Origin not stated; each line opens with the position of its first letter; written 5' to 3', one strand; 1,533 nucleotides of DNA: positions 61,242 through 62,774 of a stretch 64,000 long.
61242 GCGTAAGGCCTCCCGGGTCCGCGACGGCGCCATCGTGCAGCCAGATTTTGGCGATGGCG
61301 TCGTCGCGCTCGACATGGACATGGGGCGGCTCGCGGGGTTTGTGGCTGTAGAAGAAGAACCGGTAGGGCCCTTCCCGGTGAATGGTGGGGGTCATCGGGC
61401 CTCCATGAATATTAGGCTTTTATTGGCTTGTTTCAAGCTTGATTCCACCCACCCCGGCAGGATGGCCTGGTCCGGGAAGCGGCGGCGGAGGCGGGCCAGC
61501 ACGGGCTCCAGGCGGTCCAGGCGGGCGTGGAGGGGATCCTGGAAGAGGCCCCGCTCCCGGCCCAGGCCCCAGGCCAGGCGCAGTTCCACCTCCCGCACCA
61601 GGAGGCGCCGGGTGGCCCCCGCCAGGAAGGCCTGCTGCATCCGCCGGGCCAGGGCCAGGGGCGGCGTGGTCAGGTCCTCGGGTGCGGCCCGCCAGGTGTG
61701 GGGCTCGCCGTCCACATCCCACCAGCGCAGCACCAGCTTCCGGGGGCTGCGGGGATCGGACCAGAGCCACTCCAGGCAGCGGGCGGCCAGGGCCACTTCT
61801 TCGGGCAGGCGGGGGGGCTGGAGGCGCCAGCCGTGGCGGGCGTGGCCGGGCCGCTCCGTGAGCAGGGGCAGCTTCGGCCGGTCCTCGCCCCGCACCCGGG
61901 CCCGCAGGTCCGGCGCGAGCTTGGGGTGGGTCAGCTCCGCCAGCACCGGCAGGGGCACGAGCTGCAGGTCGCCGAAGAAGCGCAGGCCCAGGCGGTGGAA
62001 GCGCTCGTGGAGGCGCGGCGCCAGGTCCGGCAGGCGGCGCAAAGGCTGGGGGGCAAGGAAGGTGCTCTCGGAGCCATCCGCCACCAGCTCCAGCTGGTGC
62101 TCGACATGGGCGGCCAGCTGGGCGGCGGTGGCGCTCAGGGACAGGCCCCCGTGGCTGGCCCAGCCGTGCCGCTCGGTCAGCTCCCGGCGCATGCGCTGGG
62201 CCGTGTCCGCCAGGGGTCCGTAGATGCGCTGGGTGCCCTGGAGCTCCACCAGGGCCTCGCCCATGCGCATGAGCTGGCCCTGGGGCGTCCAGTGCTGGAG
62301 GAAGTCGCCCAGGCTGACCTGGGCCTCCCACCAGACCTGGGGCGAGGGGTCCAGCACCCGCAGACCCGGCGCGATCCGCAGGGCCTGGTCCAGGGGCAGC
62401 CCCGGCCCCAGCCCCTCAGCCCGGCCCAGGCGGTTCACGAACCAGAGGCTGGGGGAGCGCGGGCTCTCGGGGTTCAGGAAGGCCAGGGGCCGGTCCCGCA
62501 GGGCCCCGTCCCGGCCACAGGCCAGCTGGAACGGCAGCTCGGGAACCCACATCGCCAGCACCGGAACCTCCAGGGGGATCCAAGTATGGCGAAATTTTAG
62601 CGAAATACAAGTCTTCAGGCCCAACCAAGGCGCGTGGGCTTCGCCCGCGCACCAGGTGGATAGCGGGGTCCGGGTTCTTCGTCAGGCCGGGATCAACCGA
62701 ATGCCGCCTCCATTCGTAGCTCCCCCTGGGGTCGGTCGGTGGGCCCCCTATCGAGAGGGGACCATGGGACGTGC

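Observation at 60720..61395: DUF4160 and DUF2442-HTH gene pair embedded, by overlapping reading frames, inside an imuA-less imuB-dnaE2 mutagenesis cassette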

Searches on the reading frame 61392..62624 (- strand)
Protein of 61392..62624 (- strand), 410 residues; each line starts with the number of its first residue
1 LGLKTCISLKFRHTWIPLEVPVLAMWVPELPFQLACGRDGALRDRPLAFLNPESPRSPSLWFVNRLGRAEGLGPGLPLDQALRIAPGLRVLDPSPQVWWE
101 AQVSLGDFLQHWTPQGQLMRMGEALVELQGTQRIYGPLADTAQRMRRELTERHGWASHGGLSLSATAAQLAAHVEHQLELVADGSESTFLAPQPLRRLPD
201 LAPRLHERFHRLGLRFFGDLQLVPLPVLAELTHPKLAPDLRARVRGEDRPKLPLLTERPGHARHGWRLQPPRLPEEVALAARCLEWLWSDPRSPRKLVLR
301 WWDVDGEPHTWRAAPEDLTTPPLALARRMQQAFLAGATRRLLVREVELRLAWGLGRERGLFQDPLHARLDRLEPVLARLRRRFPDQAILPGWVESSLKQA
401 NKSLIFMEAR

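Call 3: search_protein_families(library=pfam, proteins=[window:61392-62624:-], max_evalue=0.01)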
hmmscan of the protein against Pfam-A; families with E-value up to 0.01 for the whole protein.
window:61392-62624:- (410 aa): 1 family
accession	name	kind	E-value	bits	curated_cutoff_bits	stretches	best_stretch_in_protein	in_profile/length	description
PF00817.25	IMS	-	8.3e-09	35.9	23.2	1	35-172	11-147/148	impB/mucB/samB family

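Call 7: search_protein_families(library=ncbifam, proteins=[window:61392-62552:-], max_evalue=0.01)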
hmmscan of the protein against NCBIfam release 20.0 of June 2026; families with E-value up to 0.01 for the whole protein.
window:61392-62552:- (386 aa): 6 families
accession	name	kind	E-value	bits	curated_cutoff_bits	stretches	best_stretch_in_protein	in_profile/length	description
NF002751.0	PRK02794.1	equivalog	1.4e-11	43.9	371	1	43-225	82-266/425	DNA polymerase IV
NF003015.0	PRK03858.1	subfamily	3.9e-11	42.6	367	1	45-221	50-228/399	DNA polymerase IV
NF002848.0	PRK03103.1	subfamily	4.9e-11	41.7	381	1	42-205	50-218/410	DNA polymerase IV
NF002677.0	PRK02406.1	equivalog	1.3e-07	31.1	256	1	17-225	27-235/357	DNA polymerase IV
NF002882.0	PRK03348.1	equivalog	2e-06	26.9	389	1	47-199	54-210/461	DNA polymerase IV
NF002492.0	PRK01810.1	equivalog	0.0009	18.1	399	1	14-128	28-141/412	DNA polymerase IV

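Call 9: find_related_loci(query=window:61392-62552:-, collection=genome_contigs, flank=7000)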
Query window:61392-62552:- (386 aa) in genome_contigs; peptide patterns used: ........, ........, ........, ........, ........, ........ (x = any residue, [..] = any of these).
458 stretches matched a pattern; 101 encode a relative of the query (tblastn E <= 1e-3); the best 80 are kept; 80 distinct loci.
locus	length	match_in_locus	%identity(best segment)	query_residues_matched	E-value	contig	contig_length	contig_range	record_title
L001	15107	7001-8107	96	1-369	0e+0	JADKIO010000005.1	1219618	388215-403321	MAG: Candidatus Geothrix skivensis isolate Skiv_18-Q3-R9-52_MAXAC.067 tig00287018-10-12185690, whole genome shotgun sequ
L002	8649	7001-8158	91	1-386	0e+0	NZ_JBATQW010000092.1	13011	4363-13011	MAG: Geothrix sp. isolate MFD10516_ilm_asm_bin30 k127_123306, whole genome shotgun sequence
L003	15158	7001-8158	88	1-386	0e+0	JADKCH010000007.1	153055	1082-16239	MAG: Candidatus Geothrix odensensis isolate OdNE_18-Q3-R46-58_MAXAC.008 tig00008276-10-1527950, whole genome shotgun seq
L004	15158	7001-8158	88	1-386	0e+0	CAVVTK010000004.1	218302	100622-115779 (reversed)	MAG: uncultured Holophagaceae bacterium isolate MFD02832.bin.3.68 genome assembly, contig: contig_21857, whole genome sh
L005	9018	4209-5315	90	1-369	0e+0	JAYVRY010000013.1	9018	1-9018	MAG: Acidobacteriota bacterium isolate GL73_DN_metabinner_17 GL73_DN_metabinner_17_12, whole genome shotgun sequence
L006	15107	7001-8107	89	1-369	0e+0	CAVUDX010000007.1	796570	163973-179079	MAG: uncultured Acidobacteriota bacterium isolate MFD02832.bin.2.119 genome assembly, contig: contig_6797, whole genome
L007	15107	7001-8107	89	1-369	0e+0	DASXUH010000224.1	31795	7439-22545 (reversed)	MAG TPA_asm: Geothrix sp. isolate SMAG_U4713 k141_383028, whole genome shotgun sequence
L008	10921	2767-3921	86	1-385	0e+0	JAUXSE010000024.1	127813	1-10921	MAG: Geothrix sp. isolate C12_metabat.bin.44 C12_k141_488439, whole genome shotgun sequence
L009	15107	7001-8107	88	1-369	0e+0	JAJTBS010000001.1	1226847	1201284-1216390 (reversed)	MAG: Holophagaceae bacterium isolate MS_R2_30 NODE_1_length_1226847_cov_32.653651, whole genome shotgun sequence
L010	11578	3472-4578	88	1-369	0e+0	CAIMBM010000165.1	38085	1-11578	MAG: uncultured Holophagaceae bacterium isolate AM-2014-D4_bin-538 genome assembly, contig: bin-538:165/279, whole genom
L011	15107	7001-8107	88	1-369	0e+0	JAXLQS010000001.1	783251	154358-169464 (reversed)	MAG: Holophagaceae bacterium isolate STL-ACI9 C4.72.fa-1, whole genome shotgun sequence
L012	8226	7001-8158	82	1-386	0e+0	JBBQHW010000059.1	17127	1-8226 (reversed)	MAG: Holophagales bacterium isolate Co_metawrap_879 Cmw_879_k141_12900080_length_17127_cov_15.9965, whole genome shotgun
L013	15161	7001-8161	83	1-386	0e+0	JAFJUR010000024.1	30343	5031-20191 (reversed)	MAG: Holophagaceae bacterium isolate CTSoil_006 scaffold_938, whole genome shotgun sequence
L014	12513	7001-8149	83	1-383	0e+0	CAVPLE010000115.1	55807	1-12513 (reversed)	MAG: uncultured Holophagaceae bacterium isolate MFD10097.bin.1.10 genome assembly, contig: contig_21721, whole genome sh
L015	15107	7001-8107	87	1-369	0e+0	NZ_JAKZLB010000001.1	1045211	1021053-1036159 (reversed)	Geothrix oryzisoli strain SG189 Scaffold1, whole genome shotgun sequence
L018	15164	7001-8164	84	1-386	0e+0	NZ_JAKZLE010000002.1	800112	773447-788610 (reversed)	Geothrix alkalitolerans strain SG263 Scaffold2, whole genome shotgun sequence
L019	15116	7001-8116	86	1-372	0e+0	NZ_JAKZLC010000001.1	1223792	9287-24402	Geothrix paludis strain SG195 Scaffold1, whole genome shotgun sequence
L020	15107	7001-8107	86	1-369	0e+0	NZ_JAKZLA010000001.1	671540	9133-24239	Geothrix terrae strain SG184 Scaffold1, whole genome shotgun sequence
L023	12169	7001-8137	84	1-379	0e+0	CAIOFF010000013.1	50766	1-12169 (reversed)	MAG: uncultured Holophagaceae bacterium isolate MJ3_bin-213 genome assembly, contig: bin-213:13/70, whole genome shotgun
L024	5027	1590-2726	83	1-379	0e+0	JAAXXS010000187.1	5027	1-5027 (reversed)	MAG: Holophagaceae bacterium isolate W9_Combined_metabat2_127 W9_Combined_metabat2_127_NODE_11918, whole genome shotgun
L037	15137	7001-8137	83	1-379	0e+0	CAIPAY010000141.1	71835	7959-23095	MAG: uncultured Holophagaceae bacterium isolate AM-lipid-02-D6_bin-099 genome assembly, contig: bin-099:141/267, whole g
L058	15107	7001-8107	66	1-369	2e-144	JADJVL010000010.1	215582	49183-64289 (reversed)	MAG: Holophagaceae bacterium isolate Hjor_18-Q3-R7-51_BATAC.136 tig00004886-10-2156440, whole genome shotgun sequence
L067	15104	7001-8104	63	1-368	1e-131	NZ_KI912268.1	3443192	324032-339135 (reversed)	Holophaga foetida DSM 6591 HolfoDRAFT_HFA.1, whole genome shotgun sequence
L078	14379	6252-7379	51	1-377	2e-119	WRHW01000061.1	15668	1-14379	MAG: Holophagaceae bacterium isolate Nt197P3bin133 Ga0082212_10006517, whole genome shotgun sequence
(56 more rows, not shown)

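Call 19: search_protein_families(library=pfam, proteins=[L005:5530-6201:-, L058:8168-9130:-, L078:9649-9960:-, L078:9371-9655:-, L078:8835-9149:+, L078:8573-8863:+, L078:7908-8534:+], max_evalue=0.01)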
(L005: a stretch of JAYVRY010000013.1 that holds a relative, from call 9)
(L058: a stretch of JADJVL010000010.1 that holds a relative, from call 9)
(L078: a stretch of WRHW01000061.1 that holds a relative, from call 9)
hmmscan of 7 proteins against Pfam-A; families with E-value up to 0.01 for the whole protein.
L005:5530-6201:- (223 aa): 1 family
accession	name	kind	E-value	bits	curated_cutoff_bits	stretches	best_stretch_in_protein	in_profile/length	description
PF05685.18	Uma2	-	3.6e-28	98.6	27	1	59-204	12-151/172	Putative restriction endonuclease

L058:8168-9130:- (320 aa): 1 family
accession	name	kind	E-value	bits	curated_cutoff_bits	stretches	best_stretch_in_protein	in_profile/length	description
PF19777.4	DUF6263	-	0.0072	16.4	26.7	0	189-244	112-163/196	Family of unknown function (DUF6263)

L078:9649-9960:- (103 aa): 1 family
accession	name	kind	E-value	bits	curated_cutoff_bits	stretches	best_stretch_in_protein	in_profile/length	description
PF05973.20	Gp49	-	0.00055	20.4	23.9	1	20-94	8-86/90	Phage derived protein Gp49-like (DUF891)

L078:9371-9655:- (94 aa): 5 families
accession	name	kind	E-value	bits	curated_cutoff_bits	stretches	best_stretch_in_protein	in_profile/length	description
PF21716.3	dnstrm_HI1420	-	3.1e-17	62.7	27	1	4-90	2-83/90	Probable addiction module antidote protein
PF01381.28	HTH_3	-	0.00069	20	23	1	49-93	13-52/55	Helix-turn-helix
PF13551.12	HTH_29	-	0.0027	18.2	28.1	0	38-65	4-32/64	Winged helix-turn helix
PF23016.2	RsmI_C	-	0.0046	17.2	27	1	28-65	4-41/46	RsmI C-terminal HTH domain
PF13443.12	HTH_26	-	0.0089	16.7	22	0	48-90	13-51/63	Cro/C1-type HTH DNA-binding domain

L078:8835-9149:+ (104 aa): 1 family
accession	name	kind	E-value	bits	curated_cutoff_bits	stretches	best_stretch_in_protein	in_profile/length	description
PF05016.21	ParE_toxin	-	0.0023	18.9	23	1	10-99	4-87/89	ParE toxin of type II toxin-antitoxin system, parDE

L078:8573-8863:+ (96 aa): 0 families

L078:7908-8534:+ (208 aa): 0 families

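Call 28: search_dna_similar(query=window:61392-62552:-, collection=plasmids, mode=protein, max_rows=30, rows=spread, max_evalue=1e-8)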
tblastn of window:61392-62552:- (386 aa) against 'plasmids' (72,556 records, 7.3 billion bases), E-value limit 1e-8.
No match.

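Call 48: search_protein_families(library=pfam, proteins=[L001:7850-8119:+, L067:7850-8110:+], max_evalue=10)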
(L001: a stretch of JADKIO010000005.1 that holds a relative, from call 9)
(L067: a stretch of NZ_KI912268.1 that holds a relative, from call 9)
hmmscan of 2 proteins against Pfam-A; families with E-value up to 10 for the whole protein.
L001:7850-8119:+ (90 aa): 0 families

L067:7850-8110:+ (87 aa): 0 families

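Call 49: search_solved_structures(query=window:61392-62561:-, max_evalue=0.01, show_alignments=2)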
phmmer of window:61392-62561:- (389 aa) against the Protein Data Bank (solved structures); distinct sequences matched with E-value up to 0.01: 7.
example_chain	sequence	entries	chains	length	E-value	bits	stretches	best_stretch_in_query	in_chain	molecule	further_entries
4r8u_B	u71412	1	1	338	7.1e-07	31.6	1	18-208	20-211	DNA polymerase IV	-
4r8u_A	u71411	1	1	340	7.2e-07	31.6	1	18-208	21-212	DNA polymerase IV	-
4ir1_F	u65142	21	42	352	7.7e-07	31.5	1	18-208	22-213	DNA polymerase IV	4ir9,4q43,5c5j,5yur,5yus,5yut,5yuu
6juq_A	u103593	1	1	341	7.8e-07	31.4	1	18-208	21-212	DNA polymerase IV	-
6jup_F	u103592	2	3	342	7.9e-07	31.4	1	18-208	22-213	DNA polymerase IV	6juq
4irc_F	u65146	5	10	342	1.4e-06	30.6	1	18-209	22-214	DNA polymerase IV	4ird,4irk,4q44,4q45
3gqc_A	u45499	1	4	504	0.0037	19.3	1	47-237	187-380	DNA repair protein REV1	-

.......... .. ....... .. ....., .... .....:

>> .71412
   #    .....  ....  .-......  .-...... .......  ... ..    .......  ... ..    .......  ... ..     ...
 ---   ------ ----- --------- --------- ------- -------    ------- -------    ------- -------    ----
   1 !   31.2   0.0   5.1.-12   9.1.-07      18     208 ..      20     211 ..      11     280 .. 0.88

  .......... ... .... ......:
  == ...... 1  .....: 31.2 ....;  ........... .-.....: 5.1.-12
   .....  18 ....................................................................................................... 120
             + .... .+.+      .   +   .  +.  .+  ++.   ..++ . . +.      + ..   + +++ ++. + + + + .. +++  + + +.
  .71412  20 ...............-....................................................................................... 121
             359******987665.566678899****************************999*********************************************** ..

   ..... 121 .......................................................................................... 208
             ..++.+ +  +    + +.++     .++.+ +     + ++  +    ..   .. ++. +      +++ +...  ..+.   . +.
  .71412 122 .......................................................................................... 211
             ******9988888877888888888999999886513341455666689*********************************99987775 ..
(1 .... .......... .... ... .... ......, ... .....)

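Call 62: search_protein_families(library=padloc, proteins=[window:61392-62561:-], max_evalue=0.01)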
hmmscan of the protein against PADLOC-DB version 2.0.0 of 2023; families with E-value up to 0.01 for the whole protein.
window:61392-62561:- (389 aa): 0 families

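Call 70: find_homologous_proteins(query=window:61392-62561:-, max_evalue=0.001)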
Query window:61392-62561:- (389 aa): 237 proteins with E <= 0.001 among 8000 candidates; the best 120 are listed.
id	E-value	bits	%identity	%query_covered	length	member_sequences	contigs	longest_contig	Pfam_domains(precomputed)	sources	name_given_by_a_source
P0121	8.1e-238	807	93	99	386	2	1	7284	PF00817.26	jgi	jgi:hypothetical protein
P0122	9.2e-235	797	92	100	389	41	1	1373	PF00817.26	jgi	-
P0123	5.7e-234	794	91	100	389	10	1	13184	PF00817.26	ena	-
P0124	6.4e-227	771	89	100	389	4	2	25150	PF00817.26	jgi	-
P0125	4.2e-225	765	88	100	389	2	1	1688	PF00817.26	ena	-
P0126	4.4e-225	765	88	100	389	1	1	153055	PF00817.26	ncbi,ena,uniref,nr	ncbi:MAG: hypothetical protein IPN91_08320 [Holophagaceae bacterium]|uniref:UmuC domain-containing p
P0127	4.1e-224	762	88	100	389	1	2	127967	PF00817.26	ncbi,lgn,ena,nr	ncbi:MAG: hypothetical protein IT187_09375 [Geothrix sp.]|nr:hypothetical protein [Holophagaceae bac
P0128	1.1e-223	761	88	100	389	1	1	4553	PF00817.26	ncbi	-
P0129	6.3e-223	758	90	96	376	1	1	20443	PF00817.26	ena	-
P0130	7.1e-223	758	91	96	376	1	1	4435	PF00817.26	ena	-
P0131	2.3e-222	756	88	99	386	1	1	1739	PF00817.26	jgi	jgi:hypothetical protein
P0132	9.5e-222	754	90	96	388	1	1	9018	PF00817.26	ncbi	-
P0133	2.2e-221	753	90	96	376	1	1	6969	PF00817.26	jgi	-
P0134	1.1e-220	751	92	95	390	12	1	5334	PF00817.26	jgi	jgi:nucleotidyltransferase/DNA polymerase involved in DNA repair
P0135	4.1e-219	745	90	96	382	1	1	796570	PF00817.26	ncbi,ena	-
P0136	4.8e-219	745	86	99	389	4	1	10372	PF00817.26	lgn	-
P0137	1.2e-218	744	89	96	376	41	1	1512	PF00817.26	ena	-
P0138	1.8e-218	743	89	96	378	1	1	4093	PF00817.26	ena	-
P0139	1.8e-217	740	89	96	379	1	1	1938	PF00817.26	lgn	-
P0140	3.4e-217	739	85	99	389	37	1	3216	PF00817.26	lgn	-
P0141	7.2e-214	728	88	96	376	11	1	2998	PF00817.26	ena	-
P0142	8.8e-214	728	87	96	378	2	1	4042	PF00817.26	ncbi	-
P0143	4.3e-213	726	84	100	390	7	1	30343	PF00817.26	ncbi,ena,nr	ncbi:MAG: hypothetical protein H6P99_820 [Holophagaceae bacterium]|nr:hypothetical protein [Holophag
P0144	8.4e-213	725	86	96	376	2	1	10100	PF00817.26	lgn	-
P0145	8.6e-213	725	85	96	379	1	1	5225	PF00817.26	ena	-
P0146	1.4e-212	724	87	96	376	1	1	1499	PF00817.26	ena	-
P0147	3.6e-212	723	87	96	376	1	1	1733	PF00817.26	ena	-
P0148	4.4e-211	719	86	96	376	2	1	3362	PF00817.26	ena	-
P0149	6.6e-211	718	86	96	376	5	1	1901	PF00817.26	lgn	-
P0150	7.5e-211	718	85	96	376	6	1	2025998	PF00817.26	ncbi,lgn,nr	nr:hypothetical protein [Geothrix sp.]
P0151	1.5e-210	717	86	96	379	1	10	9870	PF00817.26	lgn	-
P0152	1.9e-210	717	85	96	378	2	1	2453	PF00817.26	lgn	-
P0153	3.9e-210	716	85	96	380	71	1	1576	PF00817.26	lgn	-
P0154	1.0e-209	715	86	96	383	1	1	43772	PF00817.26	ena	-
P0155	2.5e-209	713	84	98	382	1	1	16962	PF00817.26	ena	-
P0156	2.9e-209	713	85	96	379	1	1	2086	PF00817.26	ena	-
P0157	4.9e-209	712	83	98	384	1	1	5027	PF00817.26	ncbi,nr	ncbi:MAG: hypothetical protein HGB30_12730 [Holophagaceae bacterium]|nr:hypothetical protein [Holoph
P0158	6.7e-209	712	84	98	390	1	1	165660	PF00817.26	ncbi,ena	-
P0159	1.3e-208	711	84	98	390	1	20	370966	PF00817.26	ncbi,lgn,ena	-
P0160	1.6e-208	711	86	96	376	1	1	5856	PF00817.26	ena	-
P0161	3.6e-208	709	85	96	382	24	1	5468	PF00817.26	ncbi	-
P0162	3.7e-208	709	84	98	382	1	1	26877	PF00817.26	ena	-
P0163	5.0e-208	709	83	98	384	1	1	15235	PF00817.26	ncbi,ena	-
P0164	5.6e-208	709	84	97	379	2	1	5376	PF00817.26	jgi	jgi:nucleotidyltransferase/DNA polymerase involved in DNA repair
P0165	7.3e-208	708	85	96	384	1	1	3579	PF00817.26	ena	-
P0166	7.3e-208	708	85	96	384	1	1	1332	PF00817.26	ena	-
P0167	9.7e-208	708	85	96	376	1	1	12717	PF00817.26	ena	-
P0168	1.1e-207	708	85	96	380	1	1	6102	PF00817.26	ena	-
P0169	1.2e-207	708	84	96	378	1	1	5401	PF00817.26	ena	-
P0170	2.1e-207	707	85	96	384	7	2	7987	PF00817.26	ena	-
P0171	2.3e-207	707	84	97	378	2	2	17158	PF00817.26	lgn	-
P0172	3.5e-207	706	83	98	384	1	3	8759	PF00817.26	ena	-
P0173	4.1e-207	706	83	98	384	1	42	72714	PF00817.26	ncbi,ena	-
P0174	4.3e-207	706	85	95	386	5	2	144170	PF00817.26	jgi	-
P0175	5.7e-207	706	85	96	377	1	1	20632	PF00817.26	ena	-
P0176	6.9e-207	705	84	96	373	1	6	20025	PF00817.26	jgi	jgi:hypothetical protein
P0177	9.8e-207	705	85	96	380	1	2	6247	PF00817.26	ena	-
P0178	1.1e-206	705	85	95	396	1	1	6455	PF00817.26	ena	-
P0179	2.7e-206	703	83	97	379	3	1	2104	PF00817.26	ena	-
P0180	3.4e-206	703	82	98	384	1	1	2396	PF00817.26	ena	-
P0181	4.9e-206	702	85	96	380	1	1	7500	PF00817.26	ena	-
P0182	5.8e-206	702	85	95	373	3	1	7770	PF00817.26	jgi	jgi:hypothetical protein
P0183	7.4e-206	702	84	96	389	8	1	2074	PF00817.26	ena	-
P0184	9.5e-206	701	84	96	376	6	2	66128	PF00817.26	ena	-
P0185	1.6e-205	701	83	98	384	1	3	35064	PF00817.26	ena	-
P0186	2.3e-203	694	84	95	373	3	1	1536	PF00817.26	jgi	jgi:hypothetical protein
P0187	2.5e-203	694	84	95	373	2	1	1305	PF00817.26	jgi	jgi:hypothetical protein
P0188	1.2e-202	691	84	96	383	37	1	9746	PF00817.26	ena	-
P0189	6.2e-202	689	83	96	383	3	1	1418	PF00817.26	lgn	-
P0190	1.7e-199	681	83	95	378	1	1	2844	PF00817.26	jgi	jgi:hypothetical protein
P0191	9.7e-188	642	86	86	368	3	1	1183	PF00817.26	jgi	jgi:hypothetical protein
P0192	2.1e-186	638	77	96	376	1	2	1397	PF00817.26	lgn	-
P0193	1.2e-185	635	76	100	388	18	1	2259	PF00817.26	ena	-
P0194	1.4e-184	632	76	97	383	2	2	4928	PF00817.26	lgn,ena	-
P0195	1.6e-181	622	76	95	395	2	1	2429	PF00817.26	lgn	-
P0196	2.3e-179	615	75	95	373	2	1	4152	PF00817.26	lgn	-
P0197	3.5e-179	614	74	97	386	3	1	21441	PF00817.26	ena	-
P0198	2.3e-173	595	73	97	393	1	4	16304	PF00817.26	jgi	jgi:hypothetical protein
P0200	2.4e-167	575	87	76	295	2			PF00817.26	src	-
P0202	2.9e-162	558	69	96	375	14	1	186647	PF00817.26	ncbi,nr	ncbi:MAG: hypothetical protein IPN59_06485 [Holophaga sp.]|nr:hypothetical protein [Holophaga sp.]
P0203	2.9e-162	558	69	96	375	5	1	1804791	PF00817.26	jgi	-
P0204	3.4e-160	551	70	95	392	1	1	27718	PF00817.26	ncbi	-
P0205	1.4e-159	549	68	97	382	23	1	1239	PF00817.26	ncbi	-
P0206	5.4e-159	547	69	96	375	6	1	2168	PF00817.26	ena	-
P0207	5.8e-158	544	68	95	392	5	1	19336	PF00817.26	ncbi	-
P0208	3.5e-157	541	68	96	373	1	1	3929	PF00817.26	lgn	-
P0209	8.6e-157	540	68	95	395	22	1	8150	PF00817.26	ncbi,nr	ncbi:MAG: hypothetical protein KGN80_02715 [Acidobacteriota bacterium]|nr:hypothetical protein [Acid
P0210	1.3e-156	540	67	96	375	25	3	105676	PF00817.26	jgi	-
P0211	7.0e-156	537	68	96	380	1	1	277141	PF00817.26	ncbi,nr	ncbi:MAG: hypothetical protein HY823_10035 [Acidobacteria bacterium]|nr:hypothetical protein [Acidob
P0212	3.8e-153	528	67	96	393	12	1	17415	PF00817.26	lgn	-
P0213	9.4e-153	527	66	96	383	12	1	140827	PF00817.26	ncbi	-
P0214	3.3e-152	525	67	95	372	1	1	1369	PF00817.26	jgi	jgi:hypothetical protein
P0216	3.2e-150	519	63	99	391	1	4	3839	PF00817.26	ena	-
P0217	3.2e-148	512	65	96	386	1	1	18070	PF00817.26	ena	-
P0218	1.0e-147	510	64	96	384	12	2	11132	PF00817.26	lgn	-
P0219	1.1e-147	510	65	96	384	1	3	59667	PF00817.26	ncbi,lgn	-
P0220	5.0e-147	508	65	96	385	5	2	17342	PF00817.26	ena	-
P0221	6.3e-147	508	64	97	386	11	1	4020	PF00817.26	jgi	jgi:hypothetical protein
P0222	6.3e-147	508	65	96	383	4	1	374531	PF00817.26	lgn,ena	-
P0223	1.6e-145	503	65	96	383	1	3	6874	PF00817.26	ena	-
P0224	5.4e-145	501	63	96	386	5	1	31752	PF00817.26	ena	-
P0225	2.0e-144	499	63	95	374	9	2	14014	PF00817.26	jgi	-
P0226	3.8e-144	499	63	97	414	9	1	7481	PF00817.26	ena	-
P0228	1.1e-143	497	65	96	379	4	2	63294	PF00817.26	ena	-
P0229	5.8e-143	495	64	96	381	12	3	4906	PF00817.26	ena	-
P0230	8.6e-143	494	63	96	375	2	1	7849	PF00817.26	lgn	-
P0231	3.8e-142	492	65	96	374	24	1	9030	PF00817.26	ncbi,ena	-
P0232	5.1e-142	492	62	96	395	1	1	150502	PF00817.26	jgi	-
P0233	7.4e-142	491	63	96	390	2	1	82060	PF00817.26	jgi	-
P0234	7.5e-141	488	61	97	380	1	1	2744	PF00817.26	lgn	-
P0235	9.2e-141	487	62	96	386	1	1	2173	PF00817.26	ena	-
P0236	1.1e-140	487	62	96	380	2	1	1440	PF00817.26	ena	-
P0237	1.9e-140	486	63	94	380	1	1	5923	PF00817.26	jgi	jgi:hypothetical protein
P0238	3.9e-140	485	63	95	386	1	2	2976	PF00817.26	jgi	jgi:hypothetical protein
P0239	8.0e-140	484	63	96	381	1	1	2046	PF00817.26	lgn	-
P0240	1.4e-139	484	62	96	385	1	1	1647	PF00817.26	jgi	jgi:hypothetical protein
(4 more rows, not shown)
